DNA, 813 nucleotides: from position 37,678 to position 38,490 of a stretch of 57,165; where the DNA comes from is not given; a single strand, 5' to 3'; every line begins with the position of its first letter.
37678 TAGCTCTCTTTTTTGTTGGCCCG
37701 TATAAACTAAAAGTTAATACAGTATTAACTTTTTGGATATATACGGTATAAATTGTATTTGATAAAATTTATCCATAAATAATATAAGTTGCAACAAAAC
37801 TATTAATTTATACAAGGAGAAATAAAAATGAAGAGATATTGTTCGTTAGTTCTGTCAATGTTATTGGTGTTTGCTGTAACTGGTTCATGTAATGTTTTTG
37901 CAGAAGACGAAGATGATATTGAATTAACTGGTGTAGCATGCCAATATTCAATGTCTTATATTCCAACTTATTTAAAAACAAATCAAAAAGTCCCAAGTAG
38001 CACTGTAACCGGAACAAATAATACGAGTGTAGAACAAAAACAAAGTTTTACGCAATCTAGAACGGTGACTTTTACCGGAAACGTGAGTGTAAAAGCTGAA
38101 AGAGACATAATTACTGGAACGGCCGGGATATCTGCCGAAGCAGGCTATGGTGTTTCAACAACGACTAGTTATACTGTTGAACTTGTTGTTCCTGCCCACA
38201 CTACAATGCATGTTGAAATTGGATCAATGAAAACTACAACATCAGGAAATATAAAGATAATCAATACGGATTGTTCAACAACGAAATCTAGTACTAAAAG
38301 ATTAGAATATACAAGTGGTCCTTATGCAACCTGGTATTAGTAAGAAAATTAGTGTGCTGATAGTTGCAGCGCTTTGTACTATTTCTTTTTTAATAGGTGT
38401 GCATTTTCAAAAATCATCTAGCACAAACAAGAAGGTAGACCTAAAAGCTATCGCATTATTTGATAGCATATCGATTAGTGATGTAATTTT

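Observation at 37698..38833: Second cassette copy drives a 170-aa secreted protein with a pore-former-like amphipathic hairpin plus a membrane-anchored partner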

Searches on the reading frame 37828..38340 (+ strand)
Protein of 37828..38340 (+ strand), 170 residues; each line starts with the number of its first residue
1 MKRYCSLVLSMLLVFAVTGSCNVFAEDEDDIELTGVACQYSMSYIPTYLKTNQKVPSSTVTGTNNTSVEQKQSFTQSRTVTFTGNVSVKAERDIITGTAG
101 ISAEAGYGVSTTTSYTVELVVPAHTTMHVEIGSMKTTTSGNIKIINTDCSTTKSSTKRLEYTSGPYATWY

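Call 8: search_protein_families(library=pfam, proteins=[window:37828-38340:+], max_evalue=1)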
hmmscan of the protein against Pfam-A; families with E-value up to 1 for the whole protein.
window:37828-38340:+ (170 aa): 0 families

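Call 9: search_protein_families(library=ncbifam, proteins=[window:37828-38340:+], max_evalue=1)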
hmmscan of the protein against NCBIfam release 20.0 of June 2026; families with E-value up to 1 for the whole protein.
window:37828-38340:+ (170 aa): 1 family
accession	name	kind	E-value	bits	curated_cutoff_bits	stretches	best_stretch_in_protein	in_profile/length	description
NF053819.1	EF0750_LPXTG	subfamily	0.14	12.7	47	1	1-71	1-64/105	EF2685/EF0750 family sortase-dependent surface protein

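Call 10: find_homologous_proteins(query=window:37828-38337:+, max_evalue=0.01)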
Query window:37828-38337:+ (170 aa): 5 proteins with E <= 0.01 among 64 candidates.
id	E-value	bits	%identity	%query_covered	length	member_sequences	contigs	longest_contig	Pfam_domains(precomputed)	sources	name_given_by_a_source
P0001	4.4e-103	359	100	100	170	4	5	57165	-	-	-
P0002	1.5e-97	342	96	100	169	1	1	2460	-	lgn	-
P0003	2.8e-89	315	87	100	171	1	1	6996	-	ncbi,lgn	-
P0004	5.3e-86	304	94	87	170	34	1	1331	-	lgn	-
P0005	1.0e-65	238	67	100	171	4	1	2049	-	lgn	-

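Call 15: search_solved_structures(query=A2, max_evalue=10, show_alignments=3)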
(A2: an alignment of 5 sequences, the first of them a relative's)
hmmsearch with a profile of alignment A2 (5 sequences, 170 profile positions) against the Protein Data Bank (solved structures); distinct sequences matched with E-value up to 10: 1.
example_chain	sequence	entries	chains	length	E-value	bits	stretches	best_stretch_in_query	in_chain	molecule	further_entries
6gwn_B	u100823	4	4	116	0.46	13.4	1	90-136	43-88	VHH-2g-42 | VHH-2g-42 (Nb42)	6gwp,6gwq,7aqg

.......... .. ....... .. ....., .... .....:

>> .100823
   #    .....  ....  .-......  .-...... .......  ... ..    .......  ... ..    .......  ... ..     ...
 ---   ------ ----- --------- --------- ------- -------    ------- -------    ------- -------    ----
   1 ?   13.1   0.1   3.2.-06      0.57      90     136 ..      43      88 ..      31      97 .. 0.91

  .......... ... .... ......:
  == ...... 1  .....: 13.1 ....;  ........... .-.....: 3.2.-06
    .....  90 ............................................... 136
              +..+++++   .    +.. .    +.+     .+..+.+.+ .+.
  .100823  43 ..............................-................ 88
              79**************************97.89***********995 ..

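Call 16: find_encoding_contigs(protein=P0003, flank=5000)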
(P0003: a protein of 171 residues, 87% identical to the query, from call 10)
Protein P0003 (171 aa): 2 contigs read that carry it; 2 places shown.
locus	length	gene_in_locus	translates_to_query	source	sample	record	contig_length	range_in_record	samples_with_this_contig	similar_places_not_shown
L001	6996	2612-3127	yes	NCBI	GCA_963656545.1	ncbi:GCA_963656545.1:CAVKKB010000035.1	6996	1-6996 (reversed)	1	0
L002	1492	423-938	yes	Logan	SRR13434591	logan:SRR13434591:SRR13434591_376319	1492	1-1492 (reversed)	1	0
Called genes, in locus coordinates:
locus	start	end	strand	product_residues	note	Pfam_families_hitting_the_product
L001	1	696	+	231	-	?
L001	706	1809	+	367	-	PF01926:MMR_HSR1, PF02421:FeoB_N, PF06071:YchF-GTPase_C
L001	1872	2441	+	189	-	PF18936:DUF5684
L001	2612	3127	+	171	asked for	-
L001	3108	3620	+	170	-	-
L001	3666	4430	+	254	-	PF01336:tRNA_anti-codon (faint)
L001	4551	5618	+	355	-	PF00044:Gp_dh_N, PF02800:Gp_dh_C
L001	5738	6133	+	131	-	-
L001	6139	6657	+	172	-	PF00226:DnaJ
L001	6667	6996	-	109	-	?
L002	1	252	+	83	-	?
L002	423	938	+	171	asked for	-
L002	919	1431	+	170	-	-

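Call 17: find_related_loci(query=A2, collection=genome_contigs, flank=6000)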
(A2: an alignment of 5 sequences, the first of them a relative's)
Query A2 (170 aa) in genome_contigs; peptide patterns used: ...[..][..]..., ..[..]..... (x = any residue, [..] = any of these).
66 stretches matched a pattern; 1 encode a relative of the query (tblastn E <= 1e-3); 1 distinct loci.
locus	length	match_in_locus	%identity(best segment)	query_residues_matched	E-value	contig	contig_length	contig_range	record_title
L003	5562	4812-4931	73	130-170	5e-14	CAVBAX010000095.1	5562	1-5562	Candidatus Methanomethylophilaceae archaeon isolate G02609-L1_cleanbin_000011 genome assembly, contig: Spades_G02609-L1_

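Call 23: predict_structure(alignment_id=A2)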
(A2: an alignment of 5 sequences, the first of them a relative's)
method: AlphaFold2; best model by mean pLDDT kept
length: 170 residues; sequences in the alignment: 5
mean_pLDDT: 50.8   pTM: 0.33
mean pLDDT of the five models: 50.8, 50.8, 43.7, 40.9, 39.7
residues with pLDDT >= 90: 0; 70-90: 26; 50-70: 51; < 50: 93
segments of 3 or more residues with pLDDT < 50: 1-7, 9-49, 82-109, 141-157
pLDDT, mean of each block of 10 residues (from residue 1): 46 42 29 29 43 65 81 66 41 32 39 65 77 60 45 47 56
secondary structure, 60 per line:
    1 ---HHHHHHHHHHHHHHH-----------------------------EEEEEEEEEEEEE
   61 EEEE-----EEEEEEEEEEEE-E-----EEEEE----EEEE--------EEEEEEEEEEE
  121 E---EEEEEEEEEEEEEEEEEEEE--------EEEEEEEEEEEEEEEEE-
elements in order: H4-18 E48-64 E70-81 E89-93 E98-101 E110-121 E125-144 E153-169

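Call 24: search_protein_representatives(alignment_id=A2)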
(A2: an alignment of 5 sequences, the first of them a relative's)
Query: 5 sequences, 170 profile positions. Proteins with E-value up to 0.001 (for the whole library): 50; up to 1e-10: 15; up to 1e-30: 2. The best 50 are listed.
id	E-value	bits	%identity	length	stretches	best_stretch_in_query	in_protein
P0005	3.5e-94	329.5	-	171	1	1-170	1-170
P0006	6.2e-32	126.9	-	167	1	1-170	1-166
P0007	6.0e-29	117.2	-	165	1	21-170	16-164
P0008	2.3e-26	108.8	-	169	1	1-170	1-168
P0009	7.6e-26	107.1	-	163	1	11-170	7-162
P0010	2.8e-25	105.3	-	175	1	1-169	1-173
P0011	9.2e-25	103.6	-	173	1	2-169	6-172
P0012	7.1e-24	100.7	-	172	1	1-170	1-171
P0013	1.8e-22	96.1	-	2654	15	112-150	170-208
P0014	1.6e-21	93.0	-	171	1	1-155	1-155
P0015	4.2e-20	88.4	-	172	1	10-169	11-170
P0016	1.7e-16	76.7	-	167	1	19-170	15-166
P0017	2.4e-16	76.2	-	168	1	12-169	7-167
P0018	7.1e-13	64.9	-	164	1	1-170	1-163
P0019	3.6e-12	62.6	-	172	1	1-167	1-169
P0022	2.3e-10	56.7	-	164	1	22-141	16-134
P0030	8.5e-08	48.4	-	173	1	2-153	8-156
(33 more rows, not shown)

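Call 26: search_solved_structures(query=A3, max_evalue=10, show_alignments=3)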
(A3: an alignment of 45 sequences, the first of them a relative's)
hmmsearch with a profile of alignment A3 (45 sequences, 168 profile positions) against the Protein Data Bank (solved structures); distinct sequences matched with E-value up to 10: 19.
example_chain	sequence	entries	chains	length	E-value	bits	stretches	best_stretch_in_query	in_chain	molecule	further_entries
3ziw_A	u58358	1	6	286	0.024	17.6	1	65-129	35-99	HEAT-LABILE ENTEROTOXIN B CHAIN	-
3zix_A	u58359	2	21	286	0.024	17.6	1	65-129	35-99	HEAT-LABILE ENTEROTOXIN B CHAIN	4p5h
9cmh_B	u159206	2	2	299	0.025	17.5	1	65-129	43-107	Heat-labile enterotoxin B chain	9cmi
3am2_A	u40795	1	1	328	0.027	17.4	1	65-129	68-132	Heat-labile enterotoxin B chain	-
8u5f_A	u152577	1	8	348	0.029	17.3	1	65-129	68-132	Heat-labile enterotoxin B chain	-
2xh6_A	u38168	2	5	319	0.041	16.8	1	65-129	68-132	HEAT-LABILE ENTEROTOXIN B CHAIN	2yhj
8hx3_A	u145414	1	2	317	0.16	14.8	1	39-122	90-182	Secreted coleopteran active protein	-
25pv_A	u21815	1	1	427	0.31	14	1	58-116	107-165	Protective antigen PA-63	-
7o85_A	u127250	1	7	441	0.33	13.9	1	58-116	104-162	Protective antigen PA-63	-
9pin_E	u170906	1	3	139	0.71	12.8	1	1-47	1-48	FlaL2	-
6ywe_6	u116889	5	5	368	1.2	12.1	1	99-149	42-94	MRP-L46 domain-containing protein | 50S ribosomal subunit L30 | mL46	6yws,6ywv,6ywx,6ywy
6u0v_A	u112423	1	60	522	3.5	10.5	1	61-122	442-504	Capsid protein VP1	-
7ml9_A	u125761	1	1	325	3.9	10.4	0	1-31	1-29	Insecticidal protein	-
6u0r_A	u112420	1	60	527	4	10.4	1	61-122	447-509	Capsid protein VP1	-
9zcw_1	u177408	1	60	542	5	10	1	61-122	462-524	Engineered AAV2 capsid protein VP3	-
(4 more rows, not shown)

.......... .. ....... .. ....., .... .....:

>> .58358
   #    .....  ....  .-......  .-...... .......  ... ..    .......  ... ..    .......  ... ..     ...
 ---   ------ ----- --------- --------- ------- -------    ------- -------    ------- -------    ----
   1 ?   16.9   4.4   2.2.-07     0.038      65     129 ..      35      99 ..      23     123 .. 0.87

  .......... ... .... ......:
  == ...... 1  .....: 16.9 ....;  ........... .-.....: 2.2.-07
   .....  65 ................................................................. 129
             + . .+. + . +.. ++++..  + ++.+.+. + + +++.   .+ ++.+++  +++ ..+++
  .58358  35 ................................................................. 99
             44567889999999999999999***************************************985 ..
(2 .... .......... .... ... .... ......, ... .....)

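Call 27: search_protein_families(library=pfam, alignment_id=A3, max_evalue=1)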
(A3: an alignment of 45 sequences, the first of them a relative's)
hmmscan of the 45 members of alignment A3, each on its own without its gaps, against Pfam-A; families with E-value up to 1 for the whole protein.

A. member 1, P0001 (170 aa): 0 families

B. families by the number of members that match (of 45 scanned): 36 families (the first 25 are shown)
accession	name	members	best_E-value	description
PF09203.16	MspA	1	7.9e-05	MspA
PF01223.29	Endonuclease_NS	1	0.0015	DNA/RNA non-specific endonuclease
PF14292.12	SusE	1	0.0029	SusE outer membrane protein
PF16660.10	PHD20L1_u1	1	0.008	PHD finger protein 20-like protein 1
PF23766.1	Matrix_Pneumo_C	1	0.015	Pneumovirus matrix protein C-terminal domain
PF16403.11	Bact_surface_Ig-like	1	0.028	Bacterial surface protein, Ig-like domain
PF19023.6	DUF5749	1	0.033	Family of unknown function (DUF5749)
PF01906.23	YbjQ_1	1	0.035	Putative heavy-metal-binding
PF14014.11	DUF4230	1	0.038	Protein of unknown function (DUF4230)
PF21443.2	G3P_pilus-bind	1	0.038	G3P, pilus binding domain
PF13332.12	Fil_haemagg_2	1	0.04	Hemagglutinin repeat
PF23155.1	DUF7053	1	0.04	Domain of unknown function (DUF7053)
PF24078.1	Beta-sol_PIC_HAP1_IgA0_2nd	1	0.045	PIC/HAP1/IgA0 second beta-solenoid repeat region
PF05150.18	Legionella_OMP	1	0.051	Legionella pneumophila major outer membrane protein precursor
PF09581.16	Spore_III_AF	1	0.058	Stage III sporulation protein AF (Spore_III_AF)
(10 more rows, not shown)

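Call 31: find_homologous_proteins(query=A3, max_evalue=0.001)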
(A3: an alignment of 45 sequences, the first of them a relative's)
Query A3 (45 sequences) (170 aa, profile of the alignment): 10 proteins with E <= 0.001 among 6322 candidates.
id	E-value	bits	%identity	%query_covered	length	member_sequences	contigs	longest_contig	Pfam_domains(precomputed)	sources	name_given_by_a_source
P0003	2.3e-54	202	87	100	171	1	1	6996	-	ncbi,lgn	-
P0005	8.5e-53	196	67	100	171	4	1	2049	-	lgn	-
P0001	4.3e-51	191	100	100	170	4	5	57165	-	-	-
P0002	3.5e-49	185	96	100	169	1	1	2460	-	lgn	-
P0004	4.6e-49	184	94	87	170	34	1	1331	-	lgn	-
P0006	4.5e-48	181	42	100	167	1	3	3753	-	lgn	-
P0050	9.0e-42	161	38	46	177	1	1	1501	-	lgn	-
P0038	2.9e-38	149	24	95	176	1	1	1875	-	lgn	-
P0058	1.2e-36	144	26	81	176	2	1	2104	-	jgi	-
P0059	1.4e-32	131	40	55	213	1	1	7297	-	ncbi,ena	-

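Call 32: find_encoding_contigs(protein=P0059, flank=5000, max_places=4)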
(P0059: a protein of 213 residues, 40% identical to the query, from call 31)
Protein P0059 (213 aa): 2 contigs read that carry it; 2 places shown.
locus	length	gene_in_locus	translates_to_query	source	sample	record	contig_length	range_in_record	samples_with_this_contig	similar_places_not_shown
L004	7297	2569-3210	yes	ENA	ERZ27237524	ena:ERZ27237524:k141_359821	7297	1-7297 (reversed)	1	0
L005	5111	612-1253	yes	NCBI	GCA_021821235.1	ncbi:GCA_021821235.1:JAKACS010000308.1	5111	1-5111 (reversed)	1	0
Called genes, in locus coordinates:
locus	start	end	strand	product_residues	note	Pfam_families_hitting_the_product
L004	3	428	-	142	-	?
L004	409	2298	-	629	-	PF01642:MM_CoA_mutase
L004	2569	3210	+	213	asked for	-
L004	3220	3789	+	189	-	-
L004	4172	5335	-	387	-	PF00465:Fe-ADH, PF13685:Fe-ADH_2, PF25137:ADH_Fe_C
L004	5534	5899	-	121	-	PF12441:CopG_antitoxin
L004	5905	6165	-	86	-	PF04365:BrnT_toxin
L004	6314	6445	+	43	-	-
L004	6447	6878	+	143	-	PF00583:Acetyltransf_1, PF13508:Acetyltransf_7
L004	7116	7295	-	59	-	?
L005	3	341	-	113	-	?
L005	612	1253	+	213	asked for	-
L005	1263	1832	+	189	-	-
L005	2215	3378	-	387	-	PF00465:Fe-ADH, PF13685:Fe-ADH_2, PF25137:ADH_Fe_C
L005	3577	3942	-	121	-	PF12441:CopG_antitoxin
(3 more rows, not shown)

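Call 33: find_encoding_contigs(protein=P0006, flank=5000, max_places=4)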
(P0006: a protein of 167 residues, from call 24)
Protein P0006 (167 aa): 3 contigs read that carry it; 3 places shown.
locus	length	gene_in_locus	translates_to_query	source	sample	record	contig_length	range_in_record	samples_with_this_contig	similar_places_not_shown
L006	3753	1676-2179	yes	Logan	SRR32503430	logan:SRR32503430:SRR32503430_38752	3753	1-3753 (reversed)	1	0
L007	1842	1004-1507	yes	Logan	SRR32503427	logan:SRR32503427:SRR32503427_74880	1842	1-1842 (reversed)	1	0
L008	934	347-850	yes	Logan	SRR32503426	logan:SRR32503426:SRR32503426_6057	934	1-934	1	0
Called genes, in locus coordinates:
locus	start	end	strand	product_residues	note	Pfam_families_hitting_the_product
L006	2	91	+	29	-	?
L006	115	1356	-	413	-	PF00515:TPR_1 (faint), PF13424:TPR_12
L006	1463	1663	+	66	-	-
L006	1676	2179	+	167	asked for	-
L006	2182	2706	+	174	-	-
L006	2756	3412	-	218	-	-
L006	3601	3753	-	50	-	?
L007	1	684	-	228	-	?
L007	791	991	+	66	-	-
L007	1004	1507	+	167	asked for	-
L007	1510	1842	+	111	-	?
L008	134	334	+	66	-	-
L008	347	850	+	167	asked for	-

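Call 34: find_encoding_contigs(protein=P0007, flank=5000, max_places=4)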
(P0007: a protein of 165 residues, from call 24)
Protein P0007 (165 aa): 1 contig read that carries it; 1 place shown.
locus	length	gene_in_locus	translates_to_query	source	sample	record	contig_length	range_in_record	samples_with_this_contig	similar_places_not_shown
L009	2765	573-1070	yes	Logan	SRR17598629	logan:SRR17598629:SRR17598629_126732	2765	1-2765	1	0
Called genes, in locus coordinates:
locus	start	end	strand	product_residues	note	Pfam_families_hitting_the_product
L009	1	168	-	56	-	?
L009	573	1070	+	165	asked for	-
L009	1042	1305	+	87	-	-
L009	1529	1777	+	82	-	-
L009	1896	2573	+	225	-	-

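Call 37: predict_structure(alignment_id=A3)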
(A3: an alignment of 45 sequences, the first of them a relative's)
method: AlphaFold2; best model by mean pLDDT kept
length: 170 residues; sequences in the alignment: 45
mean_pLDDT: 89.3   pTM: 0.68
mean pLDDT of the five models: 89.3, 87.2, 86.7, 85.9, 85.9
residues with pLDDT >= 90: 131; 70-90: 19; 50-70: 20; < 50: 0
segments of 3 or more residues with pLDDT < 50: none
pLDDT, mean of each block of 10 residues (from residue 1): 72 71 58 73 97 95 97 95 96 95 95 96 97 97 94 95 96
secondary structure, 60 per line:
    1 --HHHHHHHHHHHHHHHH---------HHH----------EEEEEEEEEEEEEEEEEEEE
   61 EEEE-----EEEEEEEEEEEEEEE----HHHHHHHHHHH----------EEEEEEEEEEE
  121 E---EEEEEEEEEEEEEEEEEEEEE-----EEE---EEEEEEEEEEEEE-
elements in order: H3-18 E41-64 E70-84 H89-99 E110-121 E125-145 E151-153 E157-169

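Call 39: fold_search(model_id=the predicted structure, library=pdb)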
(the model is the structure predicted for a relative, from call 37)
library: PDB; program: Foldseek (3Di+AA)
matches with E <= 10: 355; with E <= 0.001: 11
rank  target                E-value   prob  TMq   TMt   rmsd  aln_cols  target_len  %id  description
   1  2ztb_A                1.1e-04  1.00  0.27  0.20  12.4       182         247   15  Crystal structure of the parasporin-2 Bacillus thuringiensis toxin that recognizes cancer cells (released 2009-01-13)
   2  4znq_A                1.3e-04  1.00  0.34  0.20  11.1       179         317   15  Crystal structure of Dln1 complexed with Man(alpha1-2)Man (released 2016-01-20)
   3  3zjx_A                2.5e-04  1.00  0.33  0.22  13.7       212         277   17  Clostridium perfringens epsilon toxin mutant H149A bound to octyl glucoside (released 2013-03-27)
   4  2ztb_B                2.5e-04  1.00  0.28  0.21  12.4       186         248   16  Crystal structure of the parasporin-2 Bacillus thuringiensis toxin that recognizes cancer cells (released 2009-01-13)
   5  4zno_A                2.7e-04  1.00  0.38  0.22  10.8       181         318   15  Crystal structure of Dln1 complexed with sucrose (released 2016-01-20)
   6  3zjx_B                2.7e-04  1.00  0.33  0.22  15.1       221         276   18  Clostridium perfringens epsilon toxin mutant H149A bound to octyl glucoside (released 2013-03-27)
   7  1uyj_A                2.8e-04  1.00  0.34  0.23  14.1       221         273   17  Clostridium perfringens epsilon toxin shows structural similarity with the pore forming toxin aerolysin (released 2004-08-05)
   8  5zu4_A                4.7e-04  1.00  0.40  0.23   9.5       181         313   12  Crystal structure of Lamprey immune protein (released 2019-06-12)
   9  3zjx_D                4.7e-04  1.00  0.34  0.23  14.6       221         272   18  Clostridium perfringens epsilon toxin mutant H149A bound to octyl glucoside (released 2013-03-27)
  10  6lh8                  7.2e-04  1.00  0.33  0.36  10.6       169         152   14  Structure of aerolysin-like protein (Bombina maxima) (released 2020-06-10)
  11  3kog                  9.6e-04  1.00  0.43  0.34   5.4       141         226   11  Crystal structure of Putative pore-forming toxin (YP_001301288.1) from Bacteroides vulgatus ATCC 8482 at 1.85 A resoluti (released 2009-12-01)
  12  5jzw_H                1.5e-03  0.75  0.17  0.09  16.3       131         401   14  Cryo-EM structures of aerolysin post-prepore and quasipore (released 2016-07-13)
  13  6lhz                  1.8e-03  0.98  0.28  0.30   8.5       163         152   15  Structure of aerolysin-like protein (Bombina maxima) (released 2020-06-10)
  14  8hx3_A                2.0e-03  0.95  0.27  0.17  11.0       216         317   11  crystal structure of secreted coleopteran active protein (Sip) (released 2023-07-12)
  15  5zu4_B                2.3e-03  1.00  0.39  0.23   9.7       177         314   11  Crystal structure of Lamprey immune protein (released 2019-06-12)
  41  3am2                  2.0e-02  0.97  0.34  0.23   8.1       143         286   13  Clostridium perfringens enterotoxin (released 2011-04-13)
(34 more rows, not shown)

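Call 49: search_protein_families(library=phrogs, proteins=[window:37828-38340:+], max_evalue=1)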
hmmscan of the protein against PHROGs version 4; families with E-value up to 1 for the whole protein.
window:37828-38340:+ (170 aa): 0 families

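Call 50: find_encoding_contigs(protein=P0008, flank=4000, max_places=3)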
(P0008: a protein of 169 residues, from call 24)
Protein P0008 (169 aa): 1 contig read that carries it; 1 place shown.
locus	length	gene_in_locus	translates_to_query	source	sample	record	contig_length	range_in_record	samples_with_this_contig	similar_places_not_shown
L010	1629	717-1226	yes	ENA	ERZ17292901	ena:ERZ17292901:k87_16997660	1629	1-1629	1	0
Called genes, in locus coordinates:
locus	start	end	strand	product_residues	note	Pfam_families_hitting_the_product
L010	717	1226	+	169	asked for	-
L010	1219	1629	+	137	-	?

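Call 51: find_encoding_contigs(protein=P0011, flank=4000, max_places=3)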
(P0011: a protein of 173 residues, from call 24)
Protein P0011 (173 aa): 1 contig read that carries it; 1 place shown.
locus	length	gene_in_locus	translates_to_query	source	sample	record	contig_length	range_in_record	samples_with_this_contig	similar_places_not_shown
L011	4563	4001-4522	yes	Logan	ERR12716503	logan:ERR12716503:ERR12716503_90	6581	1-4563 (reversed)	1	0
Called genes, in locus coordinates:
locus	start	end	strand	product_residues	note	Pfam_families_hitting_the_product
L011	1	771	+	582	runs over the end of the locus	-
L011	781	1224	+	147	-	PF00359:PTS_EIIA_2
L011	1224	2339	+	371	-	PF01232:Mannitol_dh, PF08125:Mannitol_dh_C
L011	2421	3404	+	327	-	PF06081:ArAE_1, PF11728:ArAE_1_C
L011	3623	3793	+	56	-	-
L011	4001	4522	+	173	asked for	-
